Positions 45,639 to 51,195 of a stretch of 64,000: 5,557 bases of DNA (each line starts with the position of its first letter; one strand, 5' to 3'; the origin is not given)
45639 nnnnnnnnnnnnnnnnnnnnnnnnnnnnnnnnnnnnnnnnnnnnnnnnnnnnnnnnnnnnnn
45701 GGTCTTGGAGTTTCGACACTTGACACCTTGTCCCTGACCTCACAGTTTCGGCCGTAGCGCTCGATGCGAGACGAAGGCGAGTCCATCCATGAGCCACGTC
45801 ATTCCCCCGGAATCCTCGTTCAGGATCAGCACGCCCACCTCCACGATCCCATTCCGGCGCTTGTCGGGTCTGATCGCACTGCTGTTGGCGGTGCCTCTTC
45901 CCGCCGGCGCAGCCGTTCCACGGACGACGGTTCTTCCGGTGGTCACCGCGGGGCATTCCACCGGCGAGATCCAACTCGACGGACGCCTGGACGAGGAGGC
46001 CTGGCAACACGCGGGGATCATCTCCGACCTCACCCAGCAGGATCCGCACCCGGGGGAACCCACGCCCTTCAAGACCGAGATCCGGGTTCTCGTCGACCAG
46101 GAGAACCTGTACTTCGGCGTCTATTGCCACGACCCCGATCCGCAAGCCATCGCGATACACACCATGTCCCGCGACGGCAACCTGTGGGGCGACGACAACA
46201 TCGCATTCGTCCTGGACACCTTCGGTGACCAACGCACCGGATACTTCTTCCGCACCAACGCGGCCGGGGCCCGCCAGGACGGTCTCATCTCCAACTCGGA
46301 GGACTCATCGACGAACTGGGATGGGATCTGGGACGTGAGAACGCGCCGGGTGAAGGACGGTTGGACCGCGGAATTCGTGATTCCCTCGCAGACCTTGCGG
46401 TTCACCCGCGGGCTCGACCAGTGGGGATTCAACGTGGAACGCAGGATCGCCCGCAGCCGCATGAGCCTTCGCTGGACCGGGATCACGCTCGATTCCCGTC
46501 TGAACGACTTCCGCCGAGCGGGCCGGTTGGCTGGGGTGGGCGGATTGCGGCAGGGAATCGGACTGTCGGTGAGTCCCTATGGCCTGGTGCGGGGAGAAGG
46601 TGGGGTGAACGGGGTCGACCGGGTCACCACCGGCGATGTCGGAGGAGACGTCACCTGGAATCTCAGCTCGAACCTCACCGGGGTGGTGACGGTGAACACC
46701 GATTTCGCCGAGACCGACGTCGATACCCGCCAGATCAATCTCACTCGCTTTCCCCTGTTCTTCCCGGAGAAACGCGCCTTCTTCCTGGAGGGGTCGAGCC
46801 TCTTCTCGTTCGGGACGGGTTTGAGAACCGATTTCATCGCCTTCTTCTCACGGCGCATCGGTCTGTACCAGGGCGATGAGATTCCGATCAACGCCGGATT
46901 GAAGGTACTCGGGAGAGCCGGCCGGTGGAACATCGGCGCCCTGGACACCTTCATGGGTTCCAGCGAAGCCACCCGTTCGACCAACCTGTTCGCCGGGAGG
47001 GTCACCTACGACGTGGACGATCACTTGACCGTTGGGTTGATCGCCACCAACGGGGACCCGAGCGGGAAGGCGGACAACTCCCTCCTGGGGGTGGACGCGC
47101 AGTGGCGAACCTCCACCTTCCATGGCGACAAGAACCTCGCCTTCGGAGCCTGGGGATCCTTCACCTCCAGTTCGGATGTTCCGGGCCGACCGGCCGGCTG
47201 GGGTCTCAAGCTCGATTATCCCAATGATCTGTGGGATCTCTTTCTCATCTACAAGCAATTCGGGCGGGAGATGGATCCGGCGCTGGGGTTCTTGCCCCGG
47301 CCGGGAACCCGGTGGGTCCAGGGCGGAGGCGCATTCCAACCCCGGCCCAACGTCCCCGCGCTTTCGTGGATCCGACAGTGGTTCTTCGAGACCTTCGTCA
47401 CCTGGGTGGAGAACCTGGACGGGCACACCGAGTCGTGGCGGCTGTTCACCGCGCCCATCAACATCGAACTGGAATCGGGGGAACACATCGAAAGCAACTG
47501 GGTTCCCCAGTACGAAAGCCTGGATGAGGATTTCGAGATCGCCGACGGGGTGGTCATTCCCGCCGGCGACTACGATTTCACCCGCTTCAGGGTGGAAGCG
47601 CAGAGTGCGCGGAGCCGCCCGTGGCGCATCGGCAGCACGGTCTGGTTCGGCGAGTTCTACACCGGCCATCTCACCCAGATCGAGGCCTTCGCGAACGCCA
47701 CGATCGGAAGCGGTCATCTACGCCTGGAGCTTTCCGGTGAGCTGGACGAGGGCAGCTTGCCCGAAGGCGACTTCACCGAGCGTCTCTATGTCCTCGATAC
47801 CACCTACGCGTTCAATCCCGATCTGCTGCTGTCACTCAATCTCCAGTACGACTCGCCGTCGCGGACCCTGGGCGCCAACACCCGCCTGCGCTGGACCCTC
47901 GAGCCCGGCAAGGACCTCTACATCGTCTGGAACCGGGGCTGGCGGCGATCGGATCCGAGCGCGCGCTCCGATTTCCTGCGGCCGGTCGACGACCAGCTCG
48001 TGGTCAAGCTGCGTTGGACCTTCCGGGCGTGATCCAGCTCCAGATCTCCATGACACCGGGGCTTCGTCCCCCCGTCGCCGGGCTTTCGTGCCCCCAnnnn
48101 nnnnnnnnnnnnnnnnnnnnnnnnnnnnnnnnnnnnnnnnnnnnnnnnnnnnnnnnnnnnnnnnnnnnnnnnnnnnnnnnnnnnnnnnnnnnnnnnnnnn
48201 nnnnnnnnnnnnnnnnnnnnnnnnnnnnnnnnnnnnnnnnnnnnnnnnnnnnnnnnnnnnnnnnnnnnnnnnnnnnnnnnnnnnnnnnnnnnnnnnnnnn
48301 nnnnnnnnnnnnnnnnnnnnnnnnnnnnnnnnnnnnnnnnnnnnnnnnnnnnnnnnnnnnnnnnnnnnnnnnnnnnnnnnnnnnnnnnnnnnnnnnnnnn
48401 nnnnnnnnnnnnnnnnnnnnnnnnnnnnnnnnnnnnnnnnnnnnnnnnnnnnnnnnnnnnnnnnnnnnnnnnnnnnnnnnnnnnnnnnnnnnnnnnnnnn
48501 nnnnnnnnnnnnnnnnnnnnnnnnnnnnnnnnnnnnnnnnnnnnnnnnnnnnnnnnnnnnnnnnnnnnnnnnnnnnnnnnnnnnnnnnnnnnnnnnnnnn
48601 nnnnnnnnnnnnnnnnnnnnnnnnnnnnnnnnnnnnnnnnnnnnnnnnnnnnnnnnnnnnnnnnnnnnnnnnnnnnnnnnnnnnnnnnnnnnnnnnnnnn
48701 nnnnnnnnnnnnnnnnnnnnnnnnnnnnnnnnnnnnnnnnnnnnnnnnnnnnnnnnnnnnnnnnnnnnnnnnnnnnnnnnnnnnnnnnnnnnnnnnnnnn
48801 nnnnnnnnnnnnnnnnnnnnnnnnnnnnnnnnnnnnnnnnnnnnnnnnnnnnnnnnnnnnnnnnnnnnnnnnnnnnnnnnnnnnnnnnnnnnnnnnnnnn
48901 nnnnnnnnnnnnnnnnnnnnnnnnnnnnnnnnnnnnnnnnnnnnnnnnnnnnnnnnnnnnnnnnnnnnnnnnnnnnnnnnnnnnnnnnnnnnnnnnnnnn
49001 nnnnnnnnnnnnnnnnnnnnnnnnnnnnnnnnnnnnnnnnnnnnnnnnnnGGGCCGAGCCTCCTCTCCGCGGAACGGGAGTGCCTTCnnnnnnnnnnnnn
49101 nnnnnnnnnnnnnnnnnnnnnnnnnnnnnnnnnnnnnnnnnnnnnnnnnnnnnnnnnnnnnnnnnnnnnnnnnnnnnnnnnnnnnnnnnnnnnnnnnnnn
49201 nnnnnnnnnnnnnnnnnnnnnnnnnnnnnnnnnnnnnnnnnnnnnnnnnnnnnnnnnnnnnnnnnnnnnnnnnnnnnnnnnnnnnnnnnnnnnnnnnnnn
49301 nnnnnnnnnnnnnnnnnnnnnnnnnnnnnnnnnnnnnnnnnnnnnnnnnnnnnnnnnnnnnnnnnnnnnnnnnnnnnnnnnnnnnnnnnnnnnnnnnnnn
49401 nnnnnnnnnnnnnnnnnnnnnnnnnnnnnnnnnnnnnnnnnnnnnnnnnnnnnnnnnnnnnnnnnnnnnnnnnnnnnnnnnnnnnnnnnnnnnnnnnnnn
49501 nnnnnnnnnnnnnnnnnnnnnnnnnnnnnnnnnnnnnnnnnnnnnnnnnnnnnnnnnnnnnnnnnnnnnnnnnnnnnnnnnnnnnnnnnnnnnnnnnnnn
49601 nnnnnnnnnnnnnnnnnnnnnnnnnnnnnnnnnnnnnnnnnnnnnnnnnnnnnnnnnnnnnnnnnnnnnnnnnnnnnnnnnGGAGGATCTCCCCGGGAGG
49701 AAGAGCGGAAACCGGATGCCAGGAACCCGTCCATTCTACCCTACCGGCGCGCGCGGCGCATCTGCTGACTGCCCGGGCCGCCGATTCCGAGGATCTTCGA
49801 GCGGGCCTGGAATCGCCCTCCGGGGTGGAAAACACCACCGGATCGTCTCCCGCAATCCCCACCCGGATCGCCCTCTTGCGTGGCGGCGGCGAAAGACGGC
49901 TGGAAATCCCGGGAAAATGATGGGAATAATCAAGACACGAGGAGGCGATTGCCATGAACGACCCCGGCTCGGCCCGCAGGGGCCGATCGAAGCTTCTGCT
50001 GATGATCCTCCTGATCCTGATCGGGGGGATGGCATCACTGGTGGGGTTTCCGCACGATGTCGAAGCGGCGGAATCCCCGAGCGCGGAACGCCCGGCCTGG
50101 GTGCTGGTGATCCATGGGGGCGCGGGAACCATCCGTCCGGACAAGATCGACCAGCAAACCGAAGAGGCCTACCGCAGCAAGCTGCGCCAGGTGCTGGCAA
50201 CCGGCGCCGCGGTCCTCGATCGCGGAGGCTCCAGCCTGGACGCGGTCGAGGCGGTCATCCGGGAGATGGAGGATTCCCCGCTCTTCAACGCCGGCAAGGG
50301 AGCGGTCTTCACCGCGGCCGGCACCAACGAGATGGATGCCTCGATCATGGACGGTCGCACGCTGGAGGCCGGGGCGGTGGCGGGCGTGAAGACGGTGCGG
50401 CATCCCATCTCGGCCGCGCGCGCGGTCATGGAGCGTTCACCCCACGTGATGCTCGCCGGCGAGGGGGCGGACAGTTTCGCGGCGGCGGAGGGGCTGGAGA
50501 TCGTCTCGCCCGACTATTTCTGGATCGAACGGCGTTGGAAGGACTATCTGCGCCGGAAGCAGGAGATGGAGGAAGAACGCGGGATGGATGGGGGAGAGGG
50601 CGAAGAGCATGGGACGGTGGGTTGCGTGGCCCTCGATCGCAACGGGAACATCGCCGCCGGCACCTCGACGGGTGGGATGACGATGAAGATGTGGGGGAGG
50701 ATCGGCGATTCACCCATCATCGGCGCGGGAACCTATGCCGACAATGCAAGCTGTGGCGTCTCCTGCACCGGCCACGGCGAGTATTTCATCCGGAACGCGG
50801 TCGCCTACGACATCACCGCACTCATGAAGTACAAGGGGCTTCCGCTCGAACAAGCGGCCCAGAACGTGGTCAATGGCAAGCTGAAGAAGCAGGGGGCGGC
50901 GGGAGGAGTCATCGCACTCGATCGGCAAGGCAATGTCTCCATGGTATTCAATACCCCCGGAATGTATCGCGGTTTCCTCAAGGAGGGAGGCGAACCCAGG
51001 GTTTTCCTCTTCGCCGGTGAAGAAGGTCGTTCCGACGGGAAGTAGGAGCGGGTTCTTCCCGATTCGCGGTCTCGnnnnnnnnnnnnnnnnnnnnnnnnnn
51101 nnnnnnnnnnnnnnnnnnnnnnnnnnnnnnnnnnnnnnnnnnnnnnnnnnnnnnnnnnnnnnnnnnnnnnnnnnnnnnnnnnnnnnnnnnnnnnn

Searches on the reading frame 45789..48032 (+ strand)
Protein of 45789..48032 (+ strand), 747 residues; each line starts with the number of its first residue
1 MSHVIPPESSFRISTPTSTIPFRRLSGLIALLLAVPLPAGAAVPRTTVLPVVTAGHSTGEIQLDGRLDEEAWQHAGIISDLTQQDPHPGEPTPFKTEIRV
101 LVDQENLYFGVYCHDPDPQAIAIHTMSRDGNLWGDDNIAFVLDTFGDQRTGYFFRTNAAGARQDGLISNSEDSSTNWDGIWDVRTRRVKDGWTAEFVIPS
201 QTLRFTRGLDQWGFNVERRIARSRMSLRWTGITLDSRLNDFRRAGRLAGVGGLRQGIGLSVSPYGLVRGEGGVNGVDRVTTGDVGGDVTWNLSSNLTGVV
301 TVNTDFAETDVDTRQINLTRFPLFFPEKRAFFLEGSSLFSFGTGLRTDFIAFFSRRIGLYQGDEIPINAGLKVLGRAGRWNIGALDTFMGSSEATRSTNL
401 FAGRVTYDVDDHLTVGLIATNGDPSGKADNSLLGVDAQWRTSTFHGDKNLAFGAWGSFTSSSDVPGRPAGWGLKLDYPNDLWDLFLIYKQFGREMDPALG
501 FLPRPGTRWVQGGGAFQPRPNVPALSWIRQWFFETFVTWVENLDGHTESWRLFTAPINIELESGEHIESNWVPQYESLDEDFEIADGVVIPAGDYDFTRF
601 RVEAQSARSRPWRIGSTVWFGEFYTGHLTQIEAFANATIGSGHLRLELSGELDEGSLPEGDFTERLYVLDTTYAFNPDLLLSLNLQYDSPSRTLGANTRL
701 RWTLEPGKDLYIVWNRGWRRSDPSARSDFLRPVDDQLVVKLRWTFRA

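Call 25: search_protein_families(library=pfam, proteins=[window:45789-48032:+], max_evalue=0.001)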
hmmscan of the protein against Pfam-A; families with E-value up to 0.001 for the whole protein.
window:45789-48032:+ (747 aa): 2 families
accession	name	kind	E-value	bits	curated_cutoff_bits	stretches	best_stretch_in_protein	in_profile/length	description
PF19313.5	DUF5916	-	3.4e-11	43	22.6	1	278-359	22-96/572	Domain of unknown function (DUF5916)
PF06452.16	CBM9_1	-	9.7e-06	26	23.4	1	63-216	1-146/185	Carbohydrate family 9 binding domain-like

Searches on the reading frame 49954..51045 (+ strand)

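Call 78: search_protein_families(library=pfam, proteins=[window:49954-51045:+], max_evalue=0.0001)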
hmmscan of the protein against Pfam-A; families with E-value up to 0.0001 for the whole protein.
window:49954-51045:+ (363 aa): 1 family
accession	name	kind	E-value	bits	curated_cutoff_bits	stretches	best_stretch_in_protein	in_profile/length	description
PF01112.23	Asparaginase_2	-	2.9e-117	391.7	27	1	49-349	1-305/309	Asparaginase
